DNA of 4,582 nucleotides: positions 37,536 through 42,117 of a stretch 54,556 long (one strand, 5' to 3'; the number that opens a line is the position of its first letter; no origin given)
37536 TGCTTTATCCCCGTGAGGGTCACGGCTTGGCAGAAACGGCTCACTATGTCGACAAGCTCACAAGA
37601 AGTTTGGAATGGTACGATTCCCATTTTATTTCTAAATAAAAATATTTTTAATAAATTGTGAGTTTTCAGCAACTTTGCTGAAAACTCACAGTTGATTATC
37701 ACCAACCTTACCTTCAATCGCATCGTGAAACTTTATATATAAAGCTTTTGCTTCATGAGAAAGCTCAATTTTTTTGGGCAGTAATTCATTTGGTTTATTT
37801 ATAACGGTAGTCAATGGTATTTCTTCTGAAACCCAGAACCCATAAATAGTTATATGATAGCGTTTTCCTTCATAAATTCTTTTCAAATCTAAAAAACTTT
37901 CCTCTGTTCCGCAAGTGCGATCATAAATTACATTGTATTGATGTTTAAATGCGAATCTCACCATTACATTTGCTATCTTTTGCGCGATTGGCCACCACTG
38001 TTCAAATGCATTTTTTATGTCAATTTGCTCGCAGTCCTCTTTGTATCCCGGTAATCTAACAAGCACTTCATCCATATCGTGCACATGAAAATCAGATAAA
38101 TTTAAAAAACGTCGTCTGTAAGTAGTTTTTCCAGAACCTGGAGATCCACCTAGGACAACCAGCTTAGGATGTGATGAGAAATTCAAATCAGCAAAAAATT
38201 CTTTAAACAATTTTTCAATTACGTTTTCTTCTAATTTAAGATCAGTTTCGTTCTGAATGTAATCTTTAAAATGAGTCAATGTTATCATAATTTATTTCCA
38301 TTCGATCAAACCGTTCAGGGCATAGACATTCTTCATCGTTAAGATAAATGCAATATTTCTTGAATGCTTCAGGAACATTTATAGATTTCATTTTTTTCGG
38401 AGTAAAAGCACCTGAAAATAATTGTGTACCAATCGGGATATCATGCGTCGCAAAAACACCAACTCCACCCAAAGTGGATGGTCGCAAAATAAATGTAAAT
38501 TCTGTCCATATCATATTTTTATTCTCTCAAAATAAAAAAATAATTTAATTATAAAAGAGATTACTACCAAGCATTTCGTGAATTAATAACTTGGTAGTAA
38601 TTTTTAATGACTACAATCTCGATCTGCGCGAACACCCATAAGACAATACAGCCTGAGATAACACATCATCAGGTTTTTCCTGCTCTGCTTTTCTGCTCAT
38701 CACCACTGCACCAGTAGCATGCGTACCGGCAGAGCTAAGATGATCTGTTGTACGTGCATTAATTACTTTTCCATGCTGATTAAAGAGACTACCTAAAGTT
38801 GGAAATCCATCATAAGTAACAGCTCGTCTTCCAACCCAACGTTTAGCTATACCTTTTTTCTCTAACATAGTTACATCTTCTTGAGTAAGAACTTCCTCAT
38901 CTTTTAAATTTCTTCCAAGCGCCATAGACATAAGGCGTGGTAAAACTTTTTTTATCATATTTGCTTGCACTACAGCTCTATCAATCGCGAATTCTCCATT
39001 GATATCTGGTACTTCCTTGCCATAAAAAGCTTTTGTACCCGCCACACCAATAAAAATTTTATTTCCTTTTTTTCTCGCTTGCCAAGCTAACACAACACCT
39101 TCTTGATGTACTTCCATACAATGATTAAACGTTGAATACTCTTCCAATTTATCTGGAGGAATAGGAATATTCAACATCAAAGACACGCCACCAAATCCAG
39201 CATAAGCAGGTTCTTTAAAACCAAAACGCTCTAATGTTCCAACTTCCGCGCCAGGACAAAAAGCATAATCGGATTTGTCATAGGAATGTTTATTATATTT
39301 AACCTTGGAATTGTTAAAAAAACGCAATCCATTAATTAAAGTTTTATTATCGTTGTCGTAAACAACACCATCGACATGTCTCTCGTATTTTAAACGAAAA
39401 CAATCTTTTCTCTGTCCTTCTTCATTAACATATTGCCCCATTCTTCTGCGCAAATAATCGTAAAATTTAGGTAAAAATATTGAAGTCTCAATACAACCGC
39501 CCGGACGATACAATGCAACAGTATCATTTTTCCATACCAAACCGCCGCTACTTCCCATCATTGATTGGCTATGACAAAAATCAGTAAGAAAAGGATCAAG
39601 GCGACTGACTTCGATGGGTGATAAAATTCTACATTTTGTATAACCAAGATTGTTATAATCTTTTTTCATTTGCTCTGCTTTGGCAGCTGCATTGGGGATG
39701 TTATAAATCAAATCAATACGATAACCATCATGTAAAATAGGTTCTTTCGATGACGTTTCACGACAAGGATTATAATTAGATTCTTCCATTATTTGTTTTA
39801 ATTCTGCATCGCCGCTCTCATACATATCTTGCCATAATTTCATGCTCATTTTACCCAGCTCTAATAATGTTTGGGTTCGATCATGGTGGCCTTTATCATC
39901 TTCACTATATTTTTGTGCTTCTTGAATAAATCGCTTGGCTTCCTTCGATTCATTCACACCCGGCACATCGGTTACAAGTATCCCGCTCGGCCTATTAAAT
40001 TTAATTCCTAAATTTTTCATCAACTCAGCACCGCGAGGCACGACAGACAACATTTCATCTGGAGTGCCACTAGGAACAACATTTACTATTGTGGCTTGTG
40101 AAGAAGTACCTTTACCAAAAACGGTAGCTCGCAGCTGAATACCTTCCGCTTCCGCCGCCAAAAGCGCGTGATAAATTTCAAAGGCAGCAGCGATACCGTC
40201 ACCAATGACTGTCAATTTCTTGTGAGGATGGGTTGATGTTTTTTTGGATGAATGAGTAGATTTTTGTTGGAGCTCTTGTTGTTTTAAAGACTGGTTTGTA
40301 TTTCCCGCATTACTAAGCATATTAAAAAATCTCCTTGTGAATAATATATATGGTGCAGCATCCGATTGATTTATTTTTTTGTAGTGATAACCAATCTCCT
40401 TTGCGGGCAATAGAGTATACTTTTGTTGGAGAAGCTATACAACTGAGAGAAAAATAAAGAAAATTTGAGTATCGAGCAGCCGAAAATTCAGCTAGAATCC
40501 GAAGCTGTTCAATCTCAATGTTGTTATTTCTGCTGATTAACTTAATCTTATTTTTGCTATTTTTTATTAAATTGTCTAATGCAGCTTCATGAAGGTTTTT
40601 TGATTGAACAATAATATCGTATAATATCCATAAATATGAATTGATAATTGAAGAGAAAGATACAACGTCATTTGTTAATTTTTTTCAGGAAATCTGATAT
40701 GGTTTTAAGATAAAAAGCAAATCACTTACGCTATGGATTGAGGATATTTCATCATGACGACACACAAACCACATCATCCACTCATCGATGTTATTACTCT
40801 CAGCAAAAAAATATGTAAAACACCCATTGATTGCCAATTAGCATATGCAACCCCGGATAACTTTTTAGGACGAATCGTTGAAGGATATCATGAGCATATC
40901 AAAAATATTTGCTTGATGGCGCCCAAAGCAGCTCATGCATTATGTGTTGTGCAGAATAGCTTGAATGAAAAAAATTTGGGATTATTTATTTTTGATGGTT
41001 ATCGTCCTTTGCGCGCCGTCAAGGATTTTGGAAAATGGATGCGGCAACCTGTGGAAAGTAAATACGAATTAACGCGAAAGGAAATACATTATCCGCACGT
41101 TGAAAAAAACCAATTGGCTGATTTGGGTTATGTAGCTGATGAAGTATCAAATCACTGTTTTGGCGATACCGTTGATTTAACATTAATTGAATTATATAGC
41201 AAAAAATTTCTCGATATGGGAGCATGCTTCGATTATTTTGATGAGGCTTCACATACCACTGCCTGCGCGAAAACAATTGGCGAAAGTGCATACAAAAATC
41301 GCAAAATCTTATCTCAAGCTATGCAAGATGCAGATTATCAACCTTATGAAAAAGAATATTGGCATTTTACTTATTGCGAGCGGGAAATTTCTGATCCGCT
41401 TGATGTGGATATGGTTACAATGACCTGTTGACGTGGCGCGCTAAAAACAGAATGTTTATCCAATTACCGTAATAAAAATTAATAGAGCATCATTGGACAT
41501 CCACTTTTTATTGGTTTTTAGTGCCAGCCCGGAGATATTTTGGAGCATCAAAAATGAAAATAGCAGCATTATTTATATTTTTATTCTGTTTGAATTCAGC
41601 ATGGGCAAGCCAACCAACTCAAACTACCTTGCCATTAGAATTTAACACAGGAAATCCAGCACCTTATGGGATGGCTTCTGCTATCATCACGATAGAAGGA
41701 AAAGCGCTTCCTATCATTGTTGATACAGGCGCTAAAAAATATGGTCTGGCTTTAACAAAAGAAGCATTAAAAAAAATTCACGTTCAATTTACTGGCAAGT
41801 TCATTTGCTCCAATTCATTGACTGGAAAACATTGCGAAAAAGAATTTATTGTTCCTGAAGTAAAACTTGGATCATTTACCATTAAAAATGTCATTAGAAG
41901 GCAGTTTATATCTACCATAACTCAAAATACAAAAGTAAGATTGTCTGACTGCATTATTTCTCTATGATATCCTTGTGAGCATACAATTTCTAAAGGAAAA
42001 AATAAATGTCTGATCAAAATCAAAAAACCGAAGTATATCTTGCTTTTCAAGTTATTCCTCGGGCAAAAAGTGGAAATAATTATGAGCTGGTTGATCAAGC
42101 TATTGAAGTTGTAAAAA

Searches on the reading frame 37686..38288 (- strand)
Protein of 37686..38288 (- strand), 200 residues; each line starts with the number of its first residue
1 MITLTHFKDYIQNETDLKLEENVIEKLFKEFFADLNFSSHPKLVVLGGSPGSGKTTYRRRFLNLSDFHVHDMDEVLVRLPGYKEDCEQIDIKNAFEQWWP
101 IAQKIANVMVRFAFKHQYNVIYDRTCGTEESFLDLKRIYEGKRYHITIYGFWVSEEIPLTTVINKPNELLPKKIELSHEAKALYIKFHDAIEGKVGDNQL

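Call 38: search_protein_families(library=pfam, proteins=[window:37686-38288:-], max_evalue=0.001)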
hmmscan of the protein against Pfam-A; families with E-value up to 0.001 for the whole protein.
window:37686-38288:- (200 aa): 2 families
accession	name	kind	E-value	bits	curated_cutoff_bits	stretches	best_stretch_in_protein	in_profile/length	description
PF06414.18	Zeta_toxin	-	3.8e-13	49.8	22.3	1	38-160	13-138/199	Zeta toxin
PF13671.12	AAA_33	-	3.6e-07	31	27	1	43-156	1-109/143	AAA domain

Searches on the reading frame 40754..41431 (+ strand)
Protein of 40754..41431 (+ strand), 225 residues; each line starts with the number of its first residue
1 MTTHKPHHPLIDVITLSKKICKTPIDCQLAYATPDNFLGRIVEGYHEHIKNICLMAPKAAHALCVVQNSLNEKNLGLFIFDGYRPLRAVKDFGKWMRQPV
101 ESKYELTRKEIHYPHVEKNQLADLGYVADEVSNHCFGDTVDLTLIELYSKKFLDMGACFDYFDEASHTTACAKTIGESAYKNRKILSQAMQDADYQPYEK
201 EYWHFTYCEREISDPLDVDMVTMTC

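Call 39: search_protein_families(library=pfam, proteins=[window:40754-41431:+], max_evalue=0.001)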
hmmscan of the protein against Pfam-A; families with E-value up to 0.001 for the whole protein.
window:40754-41431:+ (225 aa): 2 families
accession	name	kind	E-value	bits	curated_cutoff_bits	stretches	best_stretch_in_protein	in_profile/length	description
PF01427.22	Peptidase_M15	-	5.7e-28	98.5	27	1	26-214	16-191/199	D-ala-D-ala dipeptidase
PF02557.22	VanY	-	0.00047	20.4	25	1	55-208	4-130/132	D-alanyl-D-alanine carboxypeptidase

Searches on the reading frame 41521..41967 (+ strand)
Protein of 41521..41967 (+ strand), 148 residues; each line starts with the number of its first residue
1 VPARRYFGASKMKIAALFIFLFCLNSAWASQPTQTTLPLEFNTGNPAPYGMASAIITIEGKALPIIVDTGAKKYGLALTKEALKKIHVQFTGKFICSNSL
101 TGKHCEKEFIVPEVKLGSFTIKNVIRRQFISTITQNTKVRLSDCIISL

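Call 39: search_protein_families(library=pfam, proteins=[window:41521-41967:+], max_evalue=0.001)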
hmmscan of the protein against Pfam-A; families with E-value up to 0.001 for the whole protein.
window:41521-41967:+ (148 aa): 2 families
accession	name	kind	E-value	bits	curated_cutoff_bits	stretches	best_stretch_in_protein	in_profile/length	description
PF13650.11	Asp_protease_2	-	2.4e-05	25.4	24.3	1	56-124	3-71/90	Aspartyl protease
PF13975.11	gag-asp_proteas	-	0.0006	20.8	28.2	1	56-124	3-71/92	gag-polyprotein putative aspartyl protease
